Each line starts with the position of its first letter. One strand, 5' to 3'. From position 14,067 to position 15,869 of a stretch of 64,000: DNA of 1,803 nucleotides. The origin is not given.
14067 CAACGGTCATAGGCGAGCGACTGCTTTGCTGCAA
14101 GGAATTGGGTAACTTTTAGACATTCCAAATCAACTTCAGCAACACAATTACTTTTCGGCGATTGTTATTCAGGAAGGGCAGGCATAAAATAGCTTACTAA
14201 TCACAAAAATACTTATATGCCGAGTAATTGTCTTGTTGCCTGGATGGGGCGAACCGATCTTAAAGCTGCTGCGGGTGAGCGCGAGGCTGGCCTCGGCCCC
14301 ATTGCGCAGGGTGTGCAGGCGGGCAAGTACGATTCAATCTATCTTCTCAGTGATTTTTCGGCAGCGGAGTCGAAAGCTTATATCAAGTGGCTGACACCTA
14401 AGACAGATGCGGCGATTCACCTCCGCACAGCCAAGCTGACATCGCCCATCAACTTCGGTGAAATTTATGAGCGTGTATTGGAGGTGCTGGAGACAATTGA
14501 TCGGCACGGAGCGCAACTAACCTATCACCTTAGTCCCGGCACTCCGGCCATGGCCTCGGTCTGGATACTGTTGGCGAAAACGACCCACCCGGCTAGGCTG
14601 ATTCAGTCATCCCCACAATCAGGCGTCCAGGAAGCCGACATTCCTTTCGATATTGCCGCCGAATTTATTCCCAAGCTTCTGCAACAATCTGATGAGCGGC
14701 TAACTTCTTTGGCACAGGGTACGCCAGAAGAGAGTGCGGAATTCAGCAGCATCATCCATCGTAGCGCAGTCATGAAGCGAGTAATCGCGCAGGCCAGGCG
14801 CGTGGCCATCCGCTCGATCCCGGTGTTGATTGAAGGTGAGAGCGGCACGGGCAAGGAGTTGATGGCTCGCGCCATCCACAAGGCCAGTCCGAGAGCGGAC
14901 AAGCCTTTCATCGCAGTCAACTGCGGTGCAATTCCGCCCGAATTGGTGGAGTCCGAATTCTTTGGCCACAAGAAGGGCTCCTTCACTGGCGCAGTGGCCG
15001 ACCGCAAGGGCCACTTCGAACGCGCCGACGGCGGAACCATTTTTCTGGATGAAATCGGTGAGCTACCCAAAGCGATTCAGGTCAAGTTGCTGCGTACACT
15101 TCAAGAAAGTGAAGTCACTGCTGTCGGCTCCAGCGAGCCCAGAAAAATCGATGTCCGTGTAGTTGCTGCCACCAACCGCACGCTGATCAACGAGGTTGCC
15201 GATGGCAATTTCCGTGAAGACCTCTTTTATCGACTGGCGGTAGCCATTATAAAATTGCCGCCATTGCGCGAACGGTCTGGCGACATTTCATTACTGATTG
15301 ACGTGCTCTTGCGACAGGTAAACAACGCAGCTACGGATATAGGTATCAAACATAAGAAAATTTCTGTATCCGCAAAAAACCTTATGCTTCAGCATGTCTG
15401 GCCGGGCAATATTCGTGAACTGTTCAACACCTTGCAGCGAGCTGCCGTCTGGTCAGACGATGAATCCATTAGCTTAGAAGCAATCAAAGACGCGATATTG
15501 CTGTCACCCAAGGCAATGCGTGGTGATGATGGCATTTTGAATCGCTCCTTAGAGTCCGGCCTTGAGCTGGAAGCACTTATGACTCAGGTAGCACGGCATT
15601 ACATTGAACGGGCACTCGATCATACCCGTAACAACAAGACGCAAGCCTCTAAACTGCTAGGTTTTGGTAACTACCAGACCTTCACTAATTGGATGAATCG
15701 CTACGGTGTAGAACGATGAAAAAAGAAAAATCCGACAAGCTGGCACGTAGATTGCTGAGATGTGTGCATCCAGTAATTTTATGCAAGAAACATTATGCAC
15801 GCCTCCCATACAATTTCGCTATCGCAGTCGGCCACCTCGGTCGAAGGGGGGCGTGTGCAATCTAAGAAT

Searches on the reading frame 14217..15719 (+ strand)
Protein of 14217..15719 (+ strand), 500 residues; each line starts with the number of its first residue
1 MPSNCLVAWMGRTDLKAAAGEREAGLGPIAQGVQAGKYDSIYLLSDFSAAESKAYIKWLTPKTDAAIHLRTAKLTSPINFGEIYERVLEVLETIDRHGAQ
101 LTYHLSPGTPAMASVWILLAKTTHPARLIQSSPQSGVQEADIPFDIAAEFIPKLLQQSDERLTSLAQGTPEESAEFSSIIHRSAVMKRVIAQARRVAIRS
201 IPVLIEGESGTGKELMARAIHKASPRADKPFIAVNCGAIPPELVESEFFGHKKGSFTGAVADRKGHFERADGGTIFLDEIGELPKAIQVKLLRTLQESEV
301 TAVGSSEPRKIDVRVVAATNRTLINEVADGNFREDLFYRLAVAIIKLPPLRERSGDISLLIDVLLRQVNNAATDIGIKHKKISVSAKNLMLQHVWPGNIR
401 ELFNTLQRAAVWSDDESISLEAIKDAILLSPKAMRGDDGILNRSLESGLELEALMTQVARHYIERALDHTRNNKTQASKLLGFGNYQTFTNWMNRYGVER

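Call 11: search_protein_families(library=pfam, proteins=[window:14217-15719:+])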
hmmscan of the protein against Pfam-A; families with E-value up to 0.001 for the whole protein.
window:14217-15719:+ (500 aa): 8 families
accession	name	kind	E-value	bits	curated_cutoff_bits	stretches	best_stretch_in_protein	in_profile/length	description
PF00158.32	Sigma54_activat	-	1.7e-70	236.5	20.2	1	179-345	1-167/168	Sigma-54 interaction domain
PF14532.12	Sigma54_activ_2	-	3.2e-21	76.4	25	1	182-350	3-138/138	Sigma-54 interaction domain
PF25601.1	AAA_lid_14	-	7.5e-18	64.6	27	1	351-428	1-75/87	AAA+ ATPase lid domain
PF07728.20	AAA_5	-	3.7e-07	30.7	22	1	202-322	1-124/139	AAA domain (dynein-related subfamily)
PF06956.16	RtcR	-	4.7e-06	26.6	23.1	1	53-137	59-144/183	Regulator of RNA terminal phosphate cyclase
PF00004.35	AAA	-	6.4e-06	27.1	21.2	1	203-324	1-111/131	ATPase family associated with various cellular activities (AAA)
PF02954.25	HTH_8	-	3.6e-05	23.9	22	1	460-482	7-29/42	Bacterial regulatory protein, Fis family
PF01078.27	Mg_chelatase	-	0.0004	20.3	20.3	0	258-320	93-157/207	Magnesium chelatase, subunit ChlI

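Call 13: find_encoding_contigs(protein=window:14217-15719:+, flank=10000, max_places=10)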
Protein window:14217-15719:+ (500 aa): 2 contigs read that carry it; 2 places shown.
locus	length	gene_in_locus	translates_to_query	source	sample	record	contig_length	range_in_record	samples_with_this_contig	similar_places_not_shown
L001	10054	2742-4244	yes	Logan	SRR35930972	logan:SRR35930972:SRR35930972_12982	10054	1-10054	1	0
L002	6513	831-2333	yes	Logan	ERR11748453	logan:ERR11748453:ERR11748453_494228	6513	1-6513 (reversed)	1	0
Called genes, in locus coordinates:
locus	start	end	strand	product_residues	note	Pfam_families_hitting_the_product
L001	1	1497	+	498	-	?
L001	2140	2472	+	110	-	PF13744:HTH_37, PF01381:HTH_3 (weak)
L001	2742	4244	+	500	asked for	PF06956:RtcR (weak), PF00158:Sigma54_activat, PF14532:Sigma54_activ_2, PF00004:AAA (faint), PF07728:AAA_5 (weak), PF25601:AAA_lid_14, PF02954:HTH_8 (faint)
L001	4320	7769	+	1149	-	PF04313:HSDR_N (faint), PF00270:DEAD (weak), PF04851:ResIII, PF18766:SWI2_SNF2, PF00271:Helicase_C (weak), PF08463:EcoEI_R_C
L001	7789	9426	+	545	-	PF02646:RmuC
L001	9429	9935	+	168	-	PF12161:HsdM_N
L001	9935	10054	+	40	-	?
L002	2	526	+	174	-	?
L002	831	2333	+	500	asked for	PF06956:RtcR (weak), PF00158:Sigma54_activat, PF14532:Sigma54_activ_2, PF00004:AAA (faint), PF07728:AAA_5 (weak), PF25601:AAA_lid_14, PF02954:HTH_8 (faint)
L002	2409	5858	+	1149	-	PF04313:HSDR_N (faint), PF00270:DEAD (weak), PF04851:ResIII, PF18766:SWI2_SNF2, PF00271:Helicase_C (weak), PF08463:EcoEI_R_C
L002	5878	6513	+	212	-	?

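Call 15: find_homologous_proteins(query=window:14217-15719:+, max_evalue=1e-30)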
Query window:14217-15719:+ (500 aa): 8000 proteins with E <= 1e-30 among 8000 candidates; the best 120 are listed.
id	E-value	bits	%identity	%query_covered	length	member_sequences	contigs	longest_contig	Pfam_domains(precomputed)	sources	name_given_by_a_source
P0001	0.0e+0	1044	95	100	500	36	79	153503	PF00158.33,PF25601.2,PF02954.26,PF06956.17,PF00004.36,PF14532.13,PF07728.21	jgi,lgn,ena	-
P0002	0.0e+0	1027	92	100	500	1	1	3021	PF00158.33,PF25601.2,PF02954.26,PF00004.36,PF14532.13,PF07728.21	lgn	-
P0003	0.0e+0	1022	92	100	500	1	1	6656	PF00158.33,PF25601.2,PF06956.17,PF00004.36,PF14532.13,PF07728.21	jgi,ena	-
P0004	1.1e-295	999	92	98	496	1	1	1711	PF00158.33,PF25601.2,PF02954.26,PF00004.36,PF14532.13,PF07728.21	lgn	-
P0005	1.2e-294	995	90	100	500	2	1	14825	PF00158.33,PF25601.2,PF02954.26,PF00004.36,PF14532.13,PF07728.21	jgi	jgi:transcriptional regulator with PAS, ATPase and Fis domain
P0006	6.6e-294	993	90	100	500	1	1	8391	PF00158.33,PF25601.2,PF02954.26,PF00004.36,PF14532.13,PF07728.21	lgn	-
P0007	1.2e-290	982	88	100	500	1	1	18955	PF00158.33,PF25601.2,PF02954.26,PF06956.17,PF00004.36,PF14532.13,PF07728.21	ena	-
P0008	1.1e-289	979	90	98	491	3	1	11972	PF00158.33,PF25601.2,PF02954.26,PF14532.13,PF07728.21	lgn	-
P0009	2.0e-288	975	88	100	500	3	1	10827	PF00158.33,PF25601.2,PF00004.36,PF14532.13,PF07728.21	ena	-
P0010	2.1e-286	968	87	100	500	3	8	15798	PF00158.33,PF25601.2,PF02954.26,PF00004.36,PF14532.13,PF07728.21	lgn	-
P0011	2.5e-286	968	87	100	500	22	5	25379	PF00158.33,PF25601.2,PF02954.26,PF00004.36,PF14532.13,PF07728.21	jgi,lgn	-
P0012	6.3e-286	967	87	100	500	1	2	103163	PF00158.33,PF25601.2,PF02954.26,PF06956.17,PF00004.36,PF14532.13,PF07728.21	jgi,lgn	-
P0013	1.8e-283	958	86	100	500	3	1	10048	PF00158.33,PF25601.2,PF02954.26,PF00004.36,PF14532.13,PF07728.21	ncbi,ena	-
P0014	3.4e-283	958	86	100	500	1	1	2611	PF00158.33,PF25601.2,PF02954.26,PF00004.36,PF14532.13,PF07728.21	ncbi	-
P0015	2.4e-282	955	86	100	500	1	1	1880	PF00158.33,PF25601.2,PF02954.26,PF00004.36,PF14532.13,PF07728.21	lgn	-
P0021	2.9e-269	912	82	100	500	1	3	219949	PF00158.33,PF25601.2,PF02954.26,PF00004.36,PF14532.13,PF07728.21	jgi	jgi:transcriptional regulator with PAS, ATPase and Fis domain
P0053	3.0e-243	826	75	100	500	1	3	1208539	PF00158.33,PF25601.2,PF06956.17,PF14532.13,PF07728.21,PF01078.28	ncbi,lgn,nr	ncbi:MAG: sigma 54-interacting transcriptional regulator [Sulfuritalea sp.]|nr:sigma 54-interacting 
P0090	3.2e-231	786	69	100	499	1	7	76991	PF00158.33,PF25601.2,PF02954.26,PF14532.13,PF07728.21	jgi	jgi:transcriptional regulator with PAS, ATPase and Fis domain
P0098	7.2e-229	778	70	100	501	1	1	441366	PF00158.33,PF25601.2,PF02954.26,PF06956.17,PF00004.36,PF14532.13,PF07728.21,PF01078.28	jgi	jgi:DNA-binding NtrC family response regulator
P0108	3.1e-227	773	68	100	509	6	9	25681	PF00158.33,PF25601.2,PF02954.26,PF06956.17,PF00004.36,PF14532.13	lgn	-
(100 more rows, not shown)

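Call 16: find_encoding_contigs(protein=P0001, flank=10000, max_places=6)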
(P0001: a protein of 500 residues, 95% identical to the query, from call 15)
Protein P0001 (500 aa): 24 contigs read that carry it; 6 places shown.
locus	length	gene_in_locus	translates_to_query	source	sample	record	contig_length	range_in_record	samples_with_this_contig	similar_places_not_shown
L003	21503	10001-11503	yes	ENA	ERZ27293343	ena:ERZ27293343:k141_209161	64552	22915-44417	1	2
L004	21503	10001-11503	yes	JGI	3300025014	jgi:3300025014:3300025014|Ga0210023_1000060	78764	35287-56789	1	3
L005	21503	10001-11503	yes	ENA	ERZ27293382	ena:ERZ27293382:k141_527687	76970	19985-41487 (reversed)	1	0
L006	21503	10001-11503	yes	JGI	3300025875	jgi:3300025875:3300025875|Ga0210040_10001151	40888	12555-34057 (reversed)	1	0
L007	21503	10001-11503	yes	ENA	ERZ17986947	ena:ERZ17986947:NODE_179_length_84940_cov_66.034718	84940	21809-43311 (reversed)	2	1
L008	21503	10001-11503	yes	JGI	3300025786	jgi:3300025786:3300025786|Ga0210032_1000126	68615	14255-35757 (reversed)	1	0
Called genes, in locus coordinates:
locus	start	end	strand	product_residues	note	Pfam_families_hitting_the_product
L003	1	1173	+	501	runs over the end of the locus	PF02446:Glyco_hydro_77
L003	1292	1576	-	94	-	PF00216:Bac_DNA_binding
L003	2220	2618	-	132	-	-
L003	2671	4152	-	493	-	PF01928:CYTH, PF05235:CHAD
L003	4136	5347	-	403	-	PF00890:FAD_binding_2, PF01134:GIDA (faint), PF01266:DAO (weak), PF03486:HI0933_like, PF07992:Pyr_redox_2 (weak), PF13450:NAD_binding_8 (weak), PF13738:Pyr_redox_3 (faint), PF22780:HI0933_like_1st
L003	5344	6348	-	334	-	PF00389:2-Hacid_dh, PF02826:2-Hacid_dh_C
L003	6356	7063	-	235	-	PF00929:RNase_T, PF13482:RNase_H_2 (weak)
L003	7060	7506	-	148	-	PF00075:RNase_H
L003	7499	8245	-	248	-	PF08241:Methyltransf_11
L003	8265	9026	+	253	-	PF00753:Lactamase_B, PF12706:Lactamase_B_2 (faint), PF16123:HAGH_C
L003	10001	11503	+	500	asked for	PF06956:RtcR (faint), PF00158:Sigma54_activat, PF14532:Sigma54_activ_2, PF00004:AAA (weak), PF07728:AAA_5, PF25601:AAA_lid_14, PF02954:HTH_8 (faint)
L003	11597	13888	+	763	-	PF04313:HSDR_N (weak), PF00270:DEAD, PF04851:ResIII, PF18766:SWI2_SNF2, PF08463:EcoEI_R_C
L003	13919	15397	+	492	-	PF12161:HsdM_N, PF07669:Eco57I (weak), PF02384:N6_Mtase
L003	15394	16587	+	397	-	PF01420:Methylase_S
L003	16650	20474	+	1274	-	PF02384:N6_Mtase, PF07669:Eco57I (weak), PF01420:Methylase_S, PF13191:AAA_16 (faint)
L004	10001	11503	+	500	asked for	PF06956:RtcR (faint), PF00158:Sigma54_activat, PF14532:Sigma54_activ_2, PF00004:AAA (weak), PF07728:AAA_5, PF25601:AAA_lid_14, PF02954:HTH_8 (faint)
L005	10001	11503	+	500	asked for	PF06956:RtcR (faint), PF00158:Sigma54_activat, PF14532:Sigma54_activ_2, PF00004:AAA (weak), PF07728:AAA_5, PF25601:AAA_lid_14, PF02954:HTH_8 (faint)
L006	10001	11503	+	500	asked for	PF06956:RtcR (faint), PF00158:Sigma54_activat, PF14532:Sigma54_activ_2, PF00004:AAA (weak), PF07728:AAA_5, PF25601:AAA_lid_14, PF02954:HTH_8 (faint)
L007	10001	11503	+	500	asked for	PF06956:RtcR (faint), PF00158:Sigma54_activat, PF14532:Sigma54_activ_2, PF00004:AAA (weak), PF07728:AAA_5, PF25601:AAA_lid_14, PF02954:HTH_8 (faint)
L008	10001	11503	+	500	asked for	PF06956:RtcR (faint), PF00158:Sigma54_activat, PF14532:Sigma54_activ_2, PF00004:AAA (weak), PF07728:AAA_5, PF25601:AAA_lid_14, PF02954:HTH_8 (faint)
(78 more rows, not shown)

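Call 17: find_encoding_contigs(protein=P0021, flank=10000, max_places=3)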
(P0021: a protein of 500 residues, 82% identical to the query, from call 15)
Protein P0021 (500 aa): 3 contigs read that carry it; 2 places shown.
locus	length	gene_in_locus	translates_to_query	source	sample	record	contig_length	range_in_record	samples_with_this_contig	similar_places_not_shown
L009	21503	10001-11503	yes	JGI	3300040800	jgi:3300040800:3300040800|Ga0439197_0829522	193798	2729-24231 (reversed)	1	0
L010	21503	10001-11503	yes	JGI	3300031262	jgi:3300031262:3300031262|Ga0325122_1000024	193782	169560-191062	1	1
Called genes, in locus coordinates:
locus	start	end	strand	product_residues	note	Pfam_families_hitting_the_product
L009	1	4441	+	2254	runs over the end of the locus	PF25390:WD40_RLD, PF00415:RCC1, PF15780:ASH, PF22544:HYDIN_VesB_CFA65-like_Ig, PF25390:WD40_RLD, PF00415:RCC1, PF13540:RCC1_2, PF00415:RCC1, +19 more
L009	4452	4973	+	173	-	-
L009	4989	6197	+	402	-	-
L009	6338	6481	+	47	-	-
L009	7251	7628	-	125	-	-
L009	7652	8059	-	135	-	PF15731:MqsA_antitoxin, PF01381:HTH_3 (weak), PF13560:HTH_31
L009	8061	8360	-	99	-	PF15723:MqsR_toxin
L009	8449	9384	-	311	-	PF22022:Phage_int_M, PF00589:Phage_integrase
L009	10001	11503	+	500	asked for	PF00158:Sigma54_activat, PF14532:Sigma54_activ_2, PF00004:AAA (faint), PF07728:AAA_5 (weak), PF25601:AAA_lid_14, PF02954:HTH_8 (weak)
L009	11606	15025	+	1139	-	PF04313:HSDR_N, PF00270:DEAD (weak), PF04851:ResIII, PF18766:SWI2_SNF2, PF00271:Helicase_C (weak), PF08463:EcoEI_R_C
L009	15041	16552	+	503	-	PF12161:HsdM_N, PF07669:Eco57I, PF02384:N6_Mtase, PF01170:UPF0020 (weak)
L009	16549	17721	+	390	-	PF01420:Methylase_S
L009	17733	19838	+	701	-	PF13175:AAA_15, PF13476:AAA_23 (weak), PF13304:AAA_21, PF13175:AAA_15 (weak), PF12476:DUF3696 (weak)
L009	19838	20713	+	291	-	-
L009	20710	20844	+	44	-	-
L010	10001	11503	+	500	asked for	PF00158:Sigma54_activat, PF14532:Sigma54_activ_2, PF00004:AAA (faint), PF07728:AAA_5 (weak), PF25601:AAA_lid_14, PF02954:HTH_8 (weak)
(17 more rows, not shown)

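Call 18: find_encoding_contigs(protein=P0053, flank=10000, max_places=3)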
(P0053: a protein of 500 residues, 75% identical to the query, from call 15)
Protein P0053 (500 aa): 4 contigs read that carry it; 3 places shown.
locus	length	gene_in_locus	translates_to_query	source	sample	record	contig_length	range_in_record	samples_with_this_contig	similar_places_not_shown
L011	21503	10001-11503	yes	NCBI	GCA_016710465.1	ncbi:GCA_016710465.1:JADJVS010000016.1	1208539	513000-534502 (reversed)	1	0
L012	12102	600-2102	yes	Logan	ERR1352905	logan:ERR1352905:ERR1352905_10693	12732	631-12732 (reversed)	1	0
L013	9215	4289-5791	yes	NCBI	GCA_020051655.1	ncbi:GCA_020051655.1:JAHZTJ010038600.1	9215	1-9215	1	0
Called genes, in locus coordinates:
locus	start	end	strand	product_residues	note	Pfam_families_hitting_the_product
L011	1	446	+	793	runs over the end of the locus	PF22548:AEP-TOTE, PF01896:DNA_primase_S, PF04851:ResIII, PF00270:DEAD, PF00271:Helicase_C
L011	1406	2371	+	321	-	PF12835:Integrase_1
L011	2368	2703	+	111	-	-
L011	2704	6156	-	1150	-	PF02463:SMC_N (faint), PF13476:AAA_23 (weak), PF13514:AAA_27, PF13555:AAA_29 (weak)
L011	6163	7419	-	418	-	PF00149:Metallophos, PF12850:Metallophos_2 (weak)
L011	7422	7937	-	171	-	-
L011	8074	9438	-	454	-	PF00092:VWA, PF13519:VWA_2, PF13768:VWA_3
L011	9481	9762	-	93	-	-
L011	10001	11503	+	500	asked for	PF06956:RtcR (faint), PF00158:Sigma54_activat, PF01078:Mg_chelatase (faint), PF14532:Sigma54_activ_2, PF07728:AAA_5, PF25601:AAA_lid_14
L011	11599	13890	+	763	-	PF04313:HSDR_N (weak), PF00270:DEAD, PF04851:ResIII, PF18766:SWI2_SNF2, PF08463:EcoEI_R_C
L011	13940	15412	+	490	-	PF12161:HsdM_N, PF07669:Eco57I (weak), PF02384:N6_Mtase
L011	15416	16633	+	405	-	PF01420:Methylase_S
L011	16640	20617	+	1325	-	PF02384:N6_Mtase, PF01420:Methylase_S (weak)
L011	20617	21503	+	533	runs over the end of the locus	PF01637:ATPase_2 (faint), PF13401:AAA_22 (weak), PF05729:NACHT (weak), PF20702:nSTAND2 (faint)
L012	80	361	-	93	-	-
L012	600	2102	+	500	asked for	PF06956:RtcR (faint), PF00158:Sigma54_activat, PF01078:Mg_chelatase (faint), PF14532:Sigma54_activ_2, PF07728:AAA_5, PF25601:AAA_lid_14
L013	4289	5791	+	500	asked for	PF06956:RtcR (faint), PF00158:Sigma54_activat, PF01078:Mg_chelatase (faint), PF14532:Sigma54_activ_2, PF07728:AAA_5, PF25601:AAA_lid_14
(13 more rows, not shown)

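Call 20: find_encoding_contigs(protein=P0098, flank=10000, max_places=2)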
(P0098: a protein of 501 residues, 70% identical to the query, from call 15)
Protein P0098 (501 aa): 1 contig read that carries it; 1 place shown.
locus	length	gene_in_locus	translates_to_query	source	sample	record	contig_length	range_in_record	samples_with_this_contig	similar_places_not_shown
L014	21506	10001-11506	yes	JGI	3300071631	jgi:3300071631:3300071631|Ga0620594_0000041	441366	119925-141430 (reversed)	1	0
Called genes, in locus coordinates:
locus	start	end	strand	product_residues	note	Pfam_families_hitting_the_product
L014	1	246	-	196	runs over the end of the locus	-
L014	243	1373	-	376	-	PF07963:N_methyl (faint), PF16074:PilW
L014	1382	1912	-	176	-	-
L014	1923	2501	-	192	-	PF07963:N_methyl (weak), PF12019:GspH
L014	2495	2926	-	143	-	PF07963:N_methyl, PF16732:ComP_DUS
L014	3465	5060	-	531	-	-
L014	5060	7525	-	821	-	PF13091:PLDc_2 (faint)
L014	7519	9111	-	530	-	-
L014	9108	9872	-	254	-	-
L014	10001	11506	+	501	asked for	PF06956:RtcR (weak), PF00158:Sigma54_activat, PF01078:Mg_chelatase (faint), PF14532:Sigma54_activ_2, PF00004:AAA (faint), PF07728:AAA_5, PF25601:AAA_lid_14, PF02954:HTH_8 (weak)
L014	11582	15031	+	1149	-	PF04313:HSDR_N (weak), PF00270:DEAD (weak), PF04851:ResIII, PF18766:SWI2_SNF2, PF00271:Helicase_C (weak), PF08463:EcoEI_R_C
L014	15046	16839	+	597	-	PF02646:RmuC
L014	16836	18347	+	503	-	PF12161:HsdM_N, PF02384:N6_Mtase, PF01170:UPF0020, PF07669:Eco57I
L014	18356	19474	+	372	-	PF01420:Methylase_S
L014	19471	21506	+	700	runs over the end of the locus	PF13175:AAA_15, PF13476:AAA_23 (weak), PF13304:AAA_21, PF13175:AAA_15 (weak), PF12476:DUF3696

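Call 21: find_encoding_contigs(protein=P0012, flank=10000, max_places=2)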
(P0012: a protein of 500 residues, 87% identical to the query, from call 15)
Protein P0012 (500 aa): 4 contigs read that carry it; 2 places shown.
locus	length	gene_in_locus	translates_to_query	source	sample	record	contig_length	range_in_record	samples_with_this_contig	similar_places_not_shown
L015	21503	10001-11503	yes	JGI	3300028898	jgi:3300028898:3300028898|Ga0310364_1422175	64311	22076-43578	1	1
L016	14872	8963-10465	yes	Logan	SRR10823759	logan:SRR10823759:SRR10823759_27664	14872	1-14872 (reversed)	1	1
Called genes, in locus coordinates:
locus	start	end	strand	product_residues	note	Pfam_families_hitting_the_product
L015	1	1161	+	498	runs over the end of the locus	PF04715:, PF00425:Chorismate_bind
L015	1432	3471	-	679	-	-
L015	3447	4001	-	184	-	-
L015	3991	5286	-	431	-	PF14130:Cap4_nuclease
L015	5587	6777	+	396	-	PF13356:Arm-DNA-bind_3, PF22022:Phage_int_M, PF00589:Phage_integrase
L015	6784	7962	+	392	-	-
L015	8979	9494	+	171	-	-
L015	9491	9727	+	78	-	-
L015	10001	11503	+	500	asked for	PF06956:RtcR (weak), PF00158:Sigma54_activat, PF14532:Sigma54_activ_2, PF00004:AAA (weak), PF07728:AAA_5 (weak), PF25601:AAA_lid_14, PF02954:HTH_8 (weak)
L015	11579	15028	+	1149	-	PF04313:HSDR_N (weak), PF00270:DEAD (weak), PF04851:ResIII, PF18766:SWI2_SNF2, PF00271:Helicase_C (weak), PF08463:EcoEI_R_C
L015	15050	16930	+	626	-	PF02646:RmuC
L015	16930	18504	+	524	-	PF12161:HsdM_N, PF02384:N6_Mtase, PF07669:Eco57I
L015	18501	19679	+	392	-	PF01420:Methylase_S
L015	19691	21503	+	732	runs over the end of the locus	PF13175:AAA_15, PF13476:AAA_23 (weak), PF13304:AAA_21 (weak), PF13175:AAA_15 (weak), PF13304:AAA_21, PF12476:DUF3696 (weak)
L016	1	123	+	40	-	?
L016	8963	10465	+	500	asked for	PF06956:RtcR (weak), PF00158:Sigma54_activat, PF14532:Sigma54_activ_2, PF00004:AAA (weak), PF07728:AAA_5 (weak), PF25601:AAA_lid_14, PF02954:HTH_8 (weak)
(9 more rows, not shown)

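Call 32: search_solved_structures(query=window:14217-15719:+, max_evalue=0.01)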
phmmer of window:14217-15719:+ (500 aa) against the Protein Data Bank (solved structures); distinct sequences matched with E-value up to 0.01: 36.
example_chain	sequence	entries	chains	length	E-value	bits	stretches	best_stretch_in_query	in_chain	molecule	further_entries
9qq6_C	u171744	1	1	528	4.1e-75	256.6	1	178-423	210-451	Nif-specific regulatory protein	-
1ojl_A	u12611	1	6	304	1.1e-67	232.2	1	179-483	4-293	TRANSCRIPTIONAL REGULATORY PROTEIN ZRAR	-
6jdi_A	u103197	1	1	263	2.2e-67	231.1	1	176-412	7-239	Nitrogen assimilation regulatory protein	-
5exp_A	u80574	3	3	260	7.4e-67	229.4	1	174-412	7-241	Transcriptional regulator FleQ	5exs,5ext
8pb9_D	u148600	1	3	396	8.1e-67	229.2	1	167-412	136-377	Transcriptional regulator FleQ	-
8p53_C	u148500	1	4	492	9.3e-67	229.1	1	167-412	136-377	Transcriptional regulator FleQ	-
7ejw_C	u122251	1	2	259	1.1e-66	228.9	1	176-412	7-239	Transcriptional regulator FleQ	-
6j7e_A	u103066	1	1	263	1.1e-66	228.8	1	176-412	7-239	Nitrogen assimilation regulatory protein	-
5exx_A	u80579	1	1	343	1.5e-66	228.4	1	174-412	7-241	Transcriptional regulator FleQ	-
6jdl_A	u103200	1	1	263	2.9e-66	227.4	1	176-412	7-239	Nitrogen assimilation regulatory protein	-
5ep0_A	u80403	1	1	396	1.1e-63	219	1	159-428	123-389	Putative repressor protein luxO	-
6iy8_A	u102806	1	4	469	3.1e-63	217.4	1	159-423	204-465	Positive regulator CapR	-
26jl_A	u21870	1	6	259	9.6e-63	215.8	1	188-412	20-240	Flagellar regulatory protein A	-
4l4u_A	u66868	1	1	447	2e-62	214.8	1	178-421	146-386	Transcriptional regulator (NtrC family)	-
4ly6_A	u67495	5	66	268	2.5e-62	214.4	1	178-418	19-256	Transcriptional regulator (NtrC family)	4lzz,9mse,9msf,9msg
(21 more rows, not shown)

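Call 33: search_protein_families(library=ncbifam, proteins=[window:14217-15719:+], max_evalue=0.01)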
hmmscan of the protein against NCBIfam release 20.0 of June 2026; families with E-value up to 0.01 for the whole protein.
window:14217-15719:+ (500 aa): 29 families (the best 25 are shown)
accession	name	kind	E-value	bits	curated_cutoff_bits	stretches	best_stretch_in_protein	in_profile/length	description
NF038308.1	RNA_repair_RtcR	equivalog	1.7e-107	360.5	650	1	52-488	59-504/530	RNA repair transcriptional activator RtcR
TIGR01817.1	nifA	equivalog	2.7e-97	326.7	528.85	1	166-422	185-437/534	nif-specific transcriptional activator NifA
NF003451.0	PRK05022.1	equivalog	2.1e-96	323.7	476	1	155-483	168-496/512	nitric oxide reductase transcriptional regulator NorR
NF041552.1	TF_PrdR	equivalog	6.4e-96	321.9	795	1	153-482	242-563/577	sigma-54 dependent transcriptional regulator PrdR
TIGR01818.1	ntrC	equivalog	1.5e-94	317.4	558.6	1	141-485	98-453/463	nitrogen regulation protein NR(I)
NF050807.1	TransRegFlbDCaul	equivalog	1.3e-93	314.4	750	1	175-497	116-439/454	sigma-54-dependent transcriptional regulator FlbD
TIGR02915.1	PEP_resp_reg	equivalog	3.9e-87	292.9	502.6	1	155-498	122-444/445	PEP-CTERM-box response regulator transcription factor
NF008469.0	PRK11361.1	equivalog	2.2e-86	290.4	714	1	172-485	138-444/461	acetoacetate metabolism transcriptional regulator AtoC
NF011695.0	PRK15115.1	equivalog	6.1e-85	285.6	763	1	154-496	114-436/445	two-component system response regulator GlrR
TIGR02329.1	propionate_PrpR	equivalog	2.2e-80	270.8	499.2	1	176-493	211-524/526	propionate catabolism operon regulatory protein PrpR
NF041906.1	V4R_TF_MobR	exception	5.1e-80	269.5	999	1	176-483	232-532/544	phenol degradation transcriptional regulator MobR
NF008176.1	PRK10923.1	equivalog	2.3e-77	260.6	620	1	169-498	130-468/469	nitrogen regulation protein NR(I)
NF049963.1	RespRegFlgRCampy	domain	3.5e-77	260.1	750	1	171-421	128-375/429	fla regulon two-component system response regulator FlgR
TIGR02974.1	phageshock_pspF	equivalog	1.1e-76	258.3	443.55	1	180-496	2-336/336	phage shock protein operon transcriptional activator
NF041946.1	LuxO_transreg_Vib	equivalog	5.4e-76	256.2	800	1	167-426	123-379/463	quorum-sensing sigma-54 dependent transcriptional regulator LuxO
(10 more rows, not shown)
